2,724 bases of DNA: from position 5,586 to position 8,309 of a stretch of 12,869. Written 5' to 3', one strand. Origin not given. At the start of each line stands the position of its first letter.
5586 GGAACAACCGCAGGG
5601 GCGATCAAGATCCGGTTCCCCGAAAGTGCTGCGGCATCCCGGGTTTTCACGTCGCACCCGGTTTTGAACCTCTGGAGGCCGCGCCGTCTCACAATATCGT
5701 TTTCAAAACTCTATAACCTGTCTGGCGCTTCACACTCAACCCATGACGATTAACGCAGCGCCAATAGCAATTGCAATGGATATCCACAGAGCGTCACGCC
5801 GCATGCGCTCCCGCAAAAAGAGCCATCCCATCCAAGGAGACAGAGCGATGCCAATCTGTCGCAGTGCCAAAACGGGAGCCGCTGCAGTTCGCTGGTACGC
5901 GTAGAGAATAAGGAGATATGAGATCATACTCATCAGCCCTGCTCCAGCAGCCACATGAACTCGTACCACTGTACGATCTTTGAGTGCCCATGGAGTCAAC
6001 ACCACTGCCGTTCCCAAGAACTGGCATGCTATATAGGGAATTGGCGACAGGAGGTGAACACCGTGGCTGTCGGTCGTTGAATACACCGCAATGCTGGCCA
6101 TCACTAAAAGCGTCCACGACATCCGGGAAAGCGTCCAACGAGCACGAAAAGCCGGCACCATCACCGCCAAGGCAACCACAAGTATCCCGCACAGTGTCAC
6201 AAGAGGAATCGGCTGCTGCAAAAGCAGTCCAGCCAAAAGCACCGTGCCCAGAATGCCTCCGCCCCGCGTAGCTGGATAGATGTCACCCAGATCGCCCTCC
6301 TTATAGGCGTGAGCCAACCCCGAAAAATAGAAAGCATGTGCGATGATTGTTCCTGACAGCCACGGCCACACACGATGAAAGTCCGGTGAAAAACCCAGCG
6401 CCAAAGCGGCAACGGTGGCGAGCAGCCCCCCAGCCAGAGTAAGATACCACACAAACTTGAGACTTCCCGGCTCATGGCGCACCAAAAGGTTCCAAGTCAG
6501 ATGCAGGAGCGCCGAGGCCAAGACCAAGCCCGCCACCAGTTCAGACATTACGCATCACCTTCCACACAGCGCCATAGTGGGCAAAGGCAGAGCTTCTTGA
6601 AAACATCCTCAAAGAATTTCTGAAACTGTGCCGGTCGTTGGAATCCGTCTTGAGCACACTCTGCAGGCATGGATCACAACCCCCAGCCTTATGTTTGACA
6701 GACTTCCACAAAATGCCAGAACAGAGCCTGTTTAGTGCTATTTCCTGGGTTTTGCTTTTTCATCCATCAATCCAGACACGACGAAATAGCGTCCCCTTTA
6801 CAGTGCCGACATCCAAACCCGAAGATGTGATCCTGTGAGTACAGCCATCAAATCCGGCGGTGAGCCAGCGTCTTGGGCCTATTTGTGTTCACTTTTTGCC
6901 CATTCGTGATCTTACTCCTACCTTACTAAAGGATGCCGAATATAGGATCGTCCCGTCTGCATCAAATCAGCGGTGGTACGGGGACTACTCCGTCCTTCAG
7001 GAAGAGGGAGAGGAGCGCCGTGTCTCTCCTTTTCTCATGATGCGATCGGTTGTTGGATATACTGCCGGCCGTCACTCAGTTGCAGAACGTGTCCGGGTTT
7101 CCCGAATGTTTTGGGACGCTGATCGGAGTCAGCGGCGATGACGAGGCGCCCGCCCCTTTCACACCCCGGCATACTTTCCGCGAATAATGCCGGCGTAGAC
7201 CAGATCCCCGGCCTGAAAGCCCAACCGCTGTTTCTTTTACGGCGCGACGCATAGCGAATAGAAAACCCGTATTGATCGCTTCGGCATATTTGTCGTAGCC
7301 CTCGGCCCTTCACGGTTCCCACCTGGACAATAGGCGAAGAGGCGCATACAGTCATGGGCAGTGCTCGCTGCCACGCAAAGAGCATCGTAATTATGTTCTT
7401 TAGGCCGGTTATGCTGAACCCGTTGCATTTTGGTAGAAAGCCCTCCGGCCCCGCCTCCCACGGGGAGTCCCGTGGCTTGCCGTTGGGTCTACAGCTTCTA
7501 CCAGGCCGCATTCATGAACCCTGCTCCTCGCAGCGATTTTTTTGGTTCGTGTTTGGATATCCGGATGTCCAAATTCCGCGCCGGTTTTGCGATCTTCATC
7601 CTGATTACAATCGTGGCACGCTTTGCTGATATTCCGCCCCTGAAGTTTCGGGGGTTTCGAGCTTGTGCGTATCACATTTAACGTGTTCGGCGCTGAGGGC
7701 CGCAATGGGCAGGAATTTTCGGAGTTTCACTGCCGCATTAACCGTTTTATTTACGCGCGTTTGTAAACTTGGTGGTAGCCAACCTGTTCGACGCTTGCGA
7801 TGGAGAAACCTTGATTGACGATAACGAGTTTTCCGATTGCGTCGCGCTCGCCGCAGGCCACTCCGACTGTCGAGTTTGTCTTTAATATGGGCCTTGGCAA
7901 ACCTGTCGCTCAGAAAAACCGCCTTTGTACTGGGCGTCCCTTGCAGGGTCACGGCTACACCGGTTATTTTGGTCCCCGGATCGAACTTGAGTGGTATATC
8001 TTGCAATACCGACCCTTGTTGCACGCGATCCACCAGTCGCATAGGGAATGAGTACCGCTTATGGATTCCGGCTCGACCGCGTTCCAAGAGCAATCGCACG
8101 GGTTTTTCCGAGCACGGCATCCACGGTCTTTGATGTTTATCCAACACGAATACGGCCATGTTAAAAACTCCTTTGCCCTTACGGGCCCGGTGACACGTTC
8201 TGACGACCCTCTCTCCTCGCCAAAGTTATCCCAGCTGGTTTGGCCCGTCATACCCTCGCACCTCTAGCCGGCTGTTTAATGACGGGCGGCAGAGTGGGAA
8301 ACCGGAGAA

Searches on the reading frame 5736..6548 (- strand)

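Call 5: search_protein_families(library=pfam, proteins=[window:5736-6548:-], max_evalue=0.01)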
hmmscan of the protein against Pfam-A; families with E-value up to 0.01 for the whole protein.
window:5736-6548:- (270 aa): 2 families
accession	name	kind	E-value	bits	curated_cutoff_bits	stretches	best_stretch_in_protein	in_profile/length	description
PF00892.27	EamA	-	8.9e-09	36.2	28.2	1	143-268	4-134/135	EamA-like transporter family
PF00893.25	Multi_Drug_Res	-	4.1e-07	30.9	23.7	1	34-124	3-92/93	Small Multidrug Resistance protein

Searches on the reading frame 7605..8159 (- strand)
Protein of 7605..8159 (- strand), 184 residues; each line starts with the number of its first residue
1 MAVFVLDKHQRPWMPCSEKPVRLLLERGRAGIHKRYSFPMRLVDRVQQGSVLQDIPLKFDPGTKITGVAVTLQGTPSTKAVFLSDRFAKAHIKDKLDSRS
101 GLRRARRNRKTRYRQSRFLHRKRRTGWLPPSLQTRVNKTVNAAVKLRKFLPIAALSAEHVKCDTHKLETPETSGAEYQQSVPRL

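Call 5: search_protein_families(library=pfam, proteins=[window:7605-8159:-], max_evalue=0.01)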
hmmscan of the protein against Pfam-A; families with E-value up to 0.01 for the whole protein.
window:7605-8159:- (184 aa): 1 family
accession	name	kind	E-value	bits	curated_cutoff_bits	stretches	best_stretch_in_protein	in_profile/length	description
PF14239.11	RRXRR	-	1.9e-55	187.9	25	1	3-179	1-173/174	RRXRR protein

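Call 6: find_encoding_contigs(protein=window:7605-8159:-, flank=10000, max_places=10)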
Protein window:7605-8159:- (184 aa): 23 contigs read that carry it; 10 places shown.
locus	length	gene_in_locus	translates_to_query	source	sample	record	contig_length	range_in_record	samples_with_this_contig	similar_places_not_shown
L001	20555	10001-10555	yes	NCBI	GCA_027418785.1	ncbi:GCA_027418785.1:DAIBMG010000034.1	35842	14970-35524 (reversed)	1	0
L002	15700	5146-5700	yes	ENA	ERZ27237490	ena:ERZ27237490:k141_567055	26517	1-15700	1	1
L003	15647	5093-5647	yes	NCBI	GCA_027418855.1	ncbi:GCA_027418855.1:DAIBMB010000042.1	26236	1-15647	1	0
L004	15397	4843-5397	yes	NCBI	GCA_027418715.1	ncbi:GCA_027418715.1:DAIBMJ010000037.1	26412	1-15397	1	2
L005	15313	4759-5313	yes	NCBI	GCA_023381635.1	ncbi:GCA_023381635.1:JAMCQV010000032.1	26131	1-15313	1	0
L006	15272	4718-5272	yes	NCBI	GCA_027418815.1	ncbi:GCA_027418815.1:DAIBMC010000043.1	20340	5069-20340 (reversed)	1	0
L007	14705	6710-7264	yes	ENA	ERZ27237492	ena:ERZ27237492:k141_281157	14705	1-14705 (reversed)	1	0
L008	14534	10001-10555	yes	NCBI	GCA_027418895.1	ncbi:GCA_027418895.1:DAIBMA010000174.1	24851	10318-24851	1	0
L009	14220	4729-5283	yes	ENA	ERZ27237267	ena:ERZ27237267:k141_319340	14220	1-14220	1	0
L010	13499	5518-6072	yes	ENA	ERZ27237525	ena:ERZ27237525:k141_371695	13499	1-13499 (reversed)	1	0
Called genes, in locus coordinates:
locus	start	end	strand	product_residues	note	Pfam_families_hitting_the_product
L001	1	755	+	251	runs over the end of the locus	PF01978:TrmB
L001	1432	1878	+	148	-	PF01814:Hemerythrin (weak)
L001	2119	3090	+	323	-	PF13489:Methyltransf_23, PF01209:Ubie_methyltran (weak), PF08241:Methyltransf_11, PF08242:Methyltransf_12, PF13649:Methyltransf_25, PF13847:Methyltransf_31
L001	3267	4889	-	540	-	PF07282:Cas12f1-like_TNB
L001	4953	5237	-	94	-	PF01797:Y1_Tnp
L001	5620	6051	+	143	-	-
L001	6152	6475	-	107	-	-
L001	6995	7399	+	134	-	-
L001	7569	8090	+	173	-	-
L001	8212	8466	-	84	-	-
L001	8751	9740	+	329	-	PF01384:PHO4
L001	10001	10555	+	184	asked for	PF14239:RRXRR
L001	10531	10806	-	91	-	-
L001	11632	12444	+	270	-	PF00893:Multi_Drug_Res (weak), PF00892:EamA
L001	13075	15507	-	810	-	PF13802:Gal_mutarotas_2, PF01055:Glyco_hydro_31_2nd, PF21365:Glyco_hydro_31_3rd, PF17137:DUF5110 (weak)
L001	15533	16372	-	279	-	PF00528:BPD_transp_1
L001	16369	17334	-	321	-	PF00528:BPD_transp_1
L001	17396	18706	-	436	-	PF01547:SBP_bac_1, PF13416:SBP_bac_8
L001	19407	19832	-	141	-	PF01475:FUR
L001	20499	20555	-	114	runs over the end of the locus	PF01526:DDE_Tnp_Tn3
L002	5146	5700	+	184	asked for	PF14239:RRXRR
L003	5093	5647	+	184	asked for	PF14239:RRXRR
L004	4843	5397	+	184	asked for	PF14239:RRXRR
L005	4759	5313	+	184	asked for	PF14239:RRXRR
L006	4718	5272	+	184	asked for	PF14239:RRXRR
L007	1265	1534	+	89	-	-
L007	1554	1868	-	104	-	PF01797:Y1_Tnp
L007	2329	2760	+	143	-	-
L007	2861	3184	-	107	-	-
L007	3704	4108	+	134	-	-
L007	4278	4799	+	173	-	-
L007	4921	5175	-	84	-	-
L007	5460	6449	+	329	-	PF01384:PHO4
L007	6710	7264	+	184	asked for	PF14239:RRXRR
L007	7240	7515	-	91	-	-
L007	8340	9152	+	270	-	PF00893:Multi_Drug_Res (weak), PF00892:EamA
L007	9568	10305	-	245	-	PF03009:GDPD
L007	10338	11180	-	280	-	PF00528:BPD_transp_1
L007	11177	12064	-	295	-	PF00528:BPD_transp_1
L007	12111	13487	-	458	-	PF13416:SBP_bac_8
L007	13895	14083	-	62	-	PF05598:DUF772 (weak)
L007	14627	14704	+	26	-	?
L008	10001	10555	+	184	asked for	PF14239:RRXRR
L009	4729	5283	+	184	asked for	PF14239:RRXRR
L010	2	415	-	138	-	?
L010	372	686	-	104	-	PF01797:Y1_Tnp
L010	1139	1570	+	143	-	-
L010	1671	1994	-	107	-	-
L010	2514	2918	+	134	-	-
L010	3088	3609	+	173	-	-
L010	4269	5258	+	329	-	PF01384:PHO4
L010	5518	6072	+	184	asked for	PF14239:RRXRR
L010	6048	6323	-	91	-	-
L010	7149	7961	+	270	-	PF00893:Multi_Drug_Res (weak), PF00892:EamA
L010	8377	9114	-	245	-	PF03009:GDPD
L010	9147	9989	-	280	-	PF00528:BPD_transp_1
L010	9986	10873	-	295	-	PF00528:BPD_transp_1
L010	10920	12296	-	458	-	PF13416:SBP_bac_8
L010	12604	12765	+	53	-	-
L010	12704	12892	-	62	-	PF05598:DUF772 (weak)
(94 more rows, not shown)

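Call 7: find_related_loci(query=window:7608-8159:-, collection=genome_contigs, flank=3000)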
Query window:7608-8159:- (184 aa) in genome_contigs; peptide patterns used: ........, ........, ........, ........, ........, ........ (x = any residue, [..] = any of these).
267 stretches matched a pattern; 1 encode a relative of the query (tblastn E <= 1e-3); 1 distinct loci.
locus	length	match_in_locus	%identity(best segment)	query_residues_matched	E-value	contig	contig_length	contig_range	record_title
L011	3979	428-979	99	1-184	3e-125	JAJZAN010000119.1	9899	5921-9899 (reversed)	MAG: Bacillota bacterium isolate HSP1.bin10 NODE_4628_length_9899_cov_3.461420, whole genome shotgun sequence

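Call 9: find_homologous_proteins(query=window:7608-8159:-, max_evalue=1e-10)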
Query window:7608-8159:- (184 aa): 174 proteins with E <= 1e-10 among 304 candidates; the best 120 are listed.
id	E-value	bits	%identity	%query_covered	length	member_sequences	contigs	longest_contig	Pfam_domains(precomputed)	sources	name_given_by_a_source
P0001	2.7e-116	404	99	100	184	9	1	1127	PF14239.12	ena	-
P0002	4.0e-64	234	62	98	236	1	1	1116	PF14239.12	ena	-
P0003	1.9e-63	231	63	98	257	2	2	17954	PF13395.13,PF01844.30,PF14279.13,PF14239.12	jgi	jgi:5-methylcytosine-specific restriction endonuclease McrA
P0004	3.4e-60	221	58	100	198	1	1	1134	PF14239.12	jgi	-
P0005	1.1e-57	213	57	97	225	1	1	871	PF14239.12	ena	-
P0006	1.1e-55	206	56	97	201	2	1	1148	PF14239.12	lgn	-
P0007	7.1e-55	204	56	97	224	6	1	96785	PF14239.12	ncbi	ncbi:hypothetical protein KKC1_34630, partial [Calderihabitans maritimus]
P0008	1.6e-52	196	55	98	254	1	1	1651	PF14239.12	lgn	-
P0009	1.3e-50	190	53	98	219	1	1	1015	PF14239.12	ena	-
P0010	1.8e-45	173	56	81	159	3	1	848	PF14239.12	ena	-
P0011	1.8e-43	166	49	98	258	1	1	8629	PF14239.12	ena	-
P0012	6.4e-43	165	46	97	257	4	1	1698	PF13395.13,PF01844.30,PF14279.13,PF14239.12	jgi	-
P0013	4.5e-42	162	49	98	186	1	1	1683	PF14239.12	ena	-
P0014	1.0e-41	161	47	98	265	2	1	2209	PF13395.13,PF01844.30,PF14279.13,PF14239.12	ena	-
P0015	2.5e-41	159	51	98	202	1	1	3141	PF14239.12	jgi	-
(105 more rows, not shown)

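Call 16: find_related_loci(query=A2, collection=metagenome_contigs, flank=3000)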
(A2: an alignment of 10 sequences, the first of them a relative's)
Query A2 (257 aa) in metagenome_contigs; peptide patterns used: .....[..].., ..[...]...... (x = any residue, [..] = any of these).
600 stretches matched a pattern (row limit reached: there are more); 560 encode a relative of the query (tblastn E <= 1e-3); the best 80 are kept; 80 distinct loci.
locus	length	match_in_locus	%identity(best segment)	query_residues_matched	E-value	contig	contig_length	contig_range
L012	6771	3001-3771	76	1-257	1e-122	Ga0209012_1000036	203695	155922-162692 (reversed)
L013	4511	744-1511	69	3-257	3e-119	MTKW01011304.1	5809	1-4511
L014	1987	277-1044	71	3-257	2e-117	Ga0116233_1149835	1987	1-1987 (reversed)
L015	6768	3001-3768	71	3-257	2e-110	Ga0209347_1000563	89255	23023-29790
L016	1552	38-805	67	3-257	1e-115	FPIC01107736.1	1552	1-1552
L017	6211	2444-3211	60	1-257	2e-99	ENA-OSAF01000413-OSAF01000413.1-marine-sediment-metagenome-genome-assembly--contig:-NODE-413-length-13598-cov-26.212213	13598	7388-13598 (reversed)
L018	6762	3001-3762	61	3-257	4e-99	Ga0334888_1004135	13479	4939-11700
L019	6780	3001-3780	58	1-257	3e-91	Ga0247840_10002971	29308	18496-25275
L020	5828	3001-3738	58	1-247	2e-91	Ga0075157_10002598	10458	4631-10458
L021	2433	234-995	61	3-257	5e-94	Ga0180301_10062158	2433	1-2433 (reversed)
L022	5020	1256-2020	56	1-257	1e-90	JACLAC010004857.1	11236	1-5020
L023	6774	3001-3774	59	1-247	3e-90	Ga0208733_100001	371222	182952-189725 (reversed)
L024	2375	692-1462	58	1-247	2e-92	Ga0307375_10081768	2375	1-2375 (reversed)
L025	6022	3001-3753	57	3-257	4e-89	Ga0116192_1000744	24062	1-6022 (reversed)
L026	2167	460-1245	56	1-257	4e-92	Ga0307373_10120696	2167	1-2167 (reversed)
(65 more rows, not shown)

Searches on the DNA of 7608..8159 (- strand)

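Call 20: search_rna_families(sources=[L012, L013, L014, L015, L017, L018, L019, L020, L022, L024, L026, L027, L028, L029, L031], threshold=evalue, max_evalue=0.001)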
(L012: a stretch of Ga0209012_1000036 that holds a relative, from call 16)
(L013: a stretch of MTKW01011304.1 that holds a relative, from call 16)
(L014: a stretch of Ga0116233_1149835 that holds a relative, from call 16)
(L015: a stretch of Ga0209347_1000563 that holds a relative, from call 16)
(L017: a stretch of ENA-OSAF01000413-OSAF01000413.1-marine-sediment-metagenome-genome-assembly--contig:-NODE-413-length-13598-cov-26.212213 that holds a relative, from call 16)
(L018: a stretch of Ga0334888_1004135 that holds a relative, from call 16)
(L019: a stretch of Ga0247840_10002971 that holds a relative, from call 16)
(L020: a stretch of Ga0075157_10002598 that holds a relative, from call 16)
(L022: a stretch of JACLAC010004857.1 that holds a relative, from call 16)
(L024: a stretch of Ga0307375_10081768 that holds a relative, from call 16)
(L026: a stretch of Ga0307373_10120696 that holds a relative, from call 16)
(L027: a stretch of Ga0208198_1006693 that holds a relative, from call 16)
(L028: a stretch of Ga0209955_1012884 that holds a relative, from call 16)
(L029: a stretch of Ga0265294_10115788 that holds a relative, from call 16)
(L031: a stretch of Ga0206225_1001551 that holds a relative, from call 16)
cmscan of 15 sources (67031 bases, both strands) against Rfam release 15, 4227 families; matches with E-value up to 0.001: 16.
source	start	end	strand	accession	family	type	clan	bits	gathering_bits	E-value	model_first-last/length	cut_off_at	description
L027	794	1003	+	RF02033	HEARO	Gene;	-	170.6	83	1.7e-36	1-211/211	no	HNH endonuclease-associated RNA and ORF (HEARO) RNA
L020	2757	2978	+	RF02033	HEARO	Gene;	-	149.3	83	2.4e-31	1-211/211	no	HNH endonuclease-associated RNA and ORF (HEARO) RNA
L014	13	218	+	RF02033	HEARO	Gene;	-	145.7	83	1.9e-30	1-211/211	no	HNH endonuclease-associated RNA and ORF (HEARO) RNA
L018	2748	2958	+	RF02033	HEARO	Gene;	-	140.4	83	3.6e-29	1-211/211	no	HNH endonuclease-associated RNA and ORF (HEARO) RNA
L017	2177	2397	+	RF02033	HEARO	Gene;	-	133.3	83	2e-27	1-211/211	no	HNH endonuclease-associated RNA and ORF (HEARO) RNA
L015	2696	2946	+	RF02033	HEARO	Gene;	-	132.3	83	3.4e-27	1-211/211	no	HNH endonuclease-associated RNA and ORF (HEARO) RNA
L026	131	368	+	RF02033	HEARO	Gene;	-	129.4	83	1.8e-26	1-211/211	no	HNH endonuclease-associated RNA and ORF (HEARO) RNA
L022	951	1207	+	RF02033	HEARO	Gene;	-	127.3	83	5.4e-26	1-211/211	no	HNH endonuclease-associated RNA and ORF (HEARO) RNA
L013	511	701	+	RF02033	HEARO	Gene;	-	126.3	83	9.9e-26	1-211/211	no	HNH endonuclease-associated RNA and ORF (HEARO) RNA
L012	2747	2948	+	RF02033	HEARO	Gene;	-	121.5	83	1.4e-24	1-211/211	no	HNH endonuclease-associated RNA and ORF (HEARO) RNA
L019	2716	2951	+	RF02033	HEARO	Gene;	-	110.7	83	6e-22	1-211/211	no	HNH endonuclease-associated RNA and ORF (HEARO) RNA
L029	74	298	+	RF02033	HEARO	Gene;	-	105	83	1.4e-20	1-211/211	no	HNH endonuclease-associated RNA and ORF (HEARO) RNA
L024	395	637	+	RF02033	HEARO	Gene;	-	93.1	83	1.2e-17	1-211/211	no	HNH endonuclease-associated RNA and ORF (HEARO) RNA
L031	1272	1446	+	RF02033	HEARO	Gene;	-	90.7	83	4.4e-17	1-211/211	no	HNH endonuclease-associated RNA and ORF (HEARO) RNA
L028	245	476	+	RF02033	HEARO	Gene;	-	90.1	83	6.1e-17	1-211/211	no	HNH endonuclease-associated RNA and ORF (HEARO) RNA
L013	2239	2317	+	RF00023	tmRNA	Gene;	CL00001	61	47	2.3e-21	1-374/374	no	transfer-messenger RNA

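Call 21: search_rna_families(sources=[L021, L023, L025, L030, L036, L038, L041, L043, L046, L050, L055, L058, L064, L065, L066, L072, L075], threshold=evalue, max_evalue=0.001)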
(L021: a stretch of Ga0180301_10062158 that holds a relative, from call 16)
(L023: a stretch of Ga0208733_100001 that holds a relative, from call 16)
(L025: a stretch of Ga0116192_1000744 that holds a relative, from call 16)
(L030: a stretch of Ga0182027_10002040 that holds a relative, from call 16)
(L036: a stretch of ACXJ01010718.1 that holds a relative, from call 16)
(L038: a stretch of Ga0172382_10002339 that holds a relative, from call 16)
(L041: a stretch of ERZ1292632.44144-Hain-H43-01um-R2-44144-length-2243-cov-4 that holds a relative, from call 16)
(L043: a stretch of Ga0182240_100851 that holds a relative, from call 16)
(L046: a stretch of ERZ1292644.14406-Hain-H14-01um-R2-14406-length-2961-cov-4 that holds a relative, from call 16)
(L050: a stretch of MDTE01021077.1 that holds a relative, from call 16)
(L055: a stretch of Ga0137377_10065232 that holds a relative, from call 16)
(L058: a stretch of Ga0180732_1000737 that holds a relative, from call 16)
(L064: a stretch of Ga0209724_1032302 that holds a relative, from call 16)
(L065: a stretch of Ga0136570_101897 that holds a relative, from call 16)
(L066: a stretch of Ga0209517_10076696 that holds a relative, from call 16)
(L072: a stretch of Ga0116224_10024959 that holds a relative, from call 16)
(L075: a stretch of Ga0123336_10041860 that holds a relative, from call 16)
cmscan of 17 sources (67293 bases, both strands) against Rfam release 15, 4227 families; matches with E-value up to 0.001: 20.
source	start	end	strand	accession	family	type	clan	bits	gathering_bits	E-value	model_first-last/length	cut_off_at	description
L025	2758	2967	+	RF02033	HEARO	Gene;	-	164.5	83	5e-35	1-211/211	no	HNH endonuclease-associated RNA and ORF (HEARO) RNA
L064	741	962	+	RF02033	HEARO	Gene;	-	145.9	83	1.7e-30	1-211/211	no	HNH endonuclease-associated RNA and ORF (HEARO) RNA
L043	200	429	+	RF02033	HEARO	Gene;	-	143.9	83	5e-30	1-211/211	no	HNH endonuclease-associated RNA and ORF (HEARO) RNA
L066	615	856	+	RF02033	HEARO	Gene;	-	138.9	83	8.6e-29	1-211/211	no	HNH endonuclease-associated RNA and ORF (HEARO) RNA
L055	1249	1490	+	RF02033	HEARO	Gene;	-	133.8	83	1.5e-27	1-211/211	no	HNH endonuclease-associated RNA and ORF (HEARO) RNA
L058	589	825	+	RF02033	HEARO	Gene;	-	120.5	83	2.5e-24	1-211/211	no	HNH endonuclease-associated RNA and ORF (HEARO) RNA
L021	1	193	+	RF02033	HEARO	Gene;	-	118.2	83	9.3e-24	30-211/211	5'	HNH endonuclease-associated RNA and ORF (HEARO) RNA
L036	156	298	+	RF02012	group-II-D1D4-7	Intron;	CL00102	116.7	34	6.9e-24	1-151/151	no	Group II catalytic intron D1-D4-7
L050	2488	2717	+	RF02033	HEARO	Gene;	-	115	83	5.3e-23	1-211/211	no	HNH endonuclease-associated RNA and ORF (HEARO) RNA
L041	54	266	+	RF02033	HEARO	Gene;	-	110.5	83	6.7e-22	1-211/211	no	HNH endonuclease-associated RNA and ORF (HEARO) RNA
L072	459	673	+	RF02033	HEARO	Gene;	-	110.1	83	8.3e-22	1-211/211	no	HNH endonuclease-associated RNA and ORF (HEARO) RNA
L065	147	378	+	RF02033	HEARO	Gene;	-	104.6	83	1.9e-20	1-211/211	no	HNH endonuclease-associated RNA and ORF (HEARO) RNA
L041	588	824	+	RF02033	HEARO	Gene;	-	103.6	83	3.2e-20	1-211/211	no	HNH endonuclease-associated RNA and ORF (HEARO) RNA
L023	2708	2949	+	RF02033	HEARO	Gene;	-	102.8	83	5e-20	1-211/211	no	HNH endonuclease-associated RNA and ORF (HEARO) RNA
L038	2700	2939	+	RF02033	HEARO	Gene;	-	102.6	83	5.8e-20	1-211/211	no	HNH endonuclease-associated RNA and ORF (HEARO) RNA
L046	552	761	+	RF02033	HEARO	Gene;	-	93.7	83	8.1e-18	1-211/211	no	HNH endonuclease-associated RNA and ORF (HEARO) RNA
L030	2703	2941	+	RF02033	HEARO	Gene;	-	79.7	83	2.2e-14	1-211/211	no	HNH endonuclease-associated RNA and ORF (HEARO) RNA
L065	17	90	+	RF00005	tRNA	Gene; tRNA;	CL00001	71.3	29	1.4e-13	1-71/71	no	tRNA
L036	2274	2350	+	RF00029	Intron_gpII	Intron;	-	57.1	40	1.5e-08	1-77/77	no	Group II catalytic intron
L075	771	1040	+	RF02033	HEARO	Gene;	-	47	83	1.9e-06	1-211/211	no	HNH endonuclease-associated RNA and ORF (HEARO) RNA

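Call 41: search_rna_families(sources=[L011, L007, L001, L002], threshold=evalue, max_evalue=0.001)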
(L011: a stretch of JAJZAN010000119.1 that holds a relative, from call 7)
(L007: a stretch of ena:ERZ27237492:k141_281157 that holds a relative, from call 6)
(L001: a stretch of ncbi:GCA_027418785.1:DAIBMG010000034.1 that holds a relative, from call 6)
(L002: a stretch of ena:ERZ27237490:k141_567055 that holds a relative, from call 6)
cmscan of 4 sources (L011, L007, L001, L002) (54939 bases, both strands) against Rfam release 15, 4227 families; matches with E-value up to 0.001: 4.
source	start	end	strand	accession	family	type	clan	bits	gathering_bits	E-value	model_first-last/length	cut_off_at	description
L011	172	382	+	RF02033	HEARO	Gene;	-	91.2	83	2.7e-17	1-211/211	no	HNH endonuclease-associated RNA and ORF (HEARO) RNA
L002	4890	5100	+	RF02033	HEARO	Gene;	-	91.2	83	2.7e-17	1-211/211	no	HNH endonuclease-associated RNA and ORF (HEARO) RNA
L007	6454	6664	+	RF02033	HEARO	Gene;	-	90.4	83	4.2e-17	1-211/211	no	HNH endonuclease-associated RNA and ORF (HEARO) RNA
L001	9745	9955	+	RF02033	HEARO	Gene;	-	80.2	83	1.3e-14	1-211/211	no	HNH endonuclease-associated RNA and ORF (HEARO) RNA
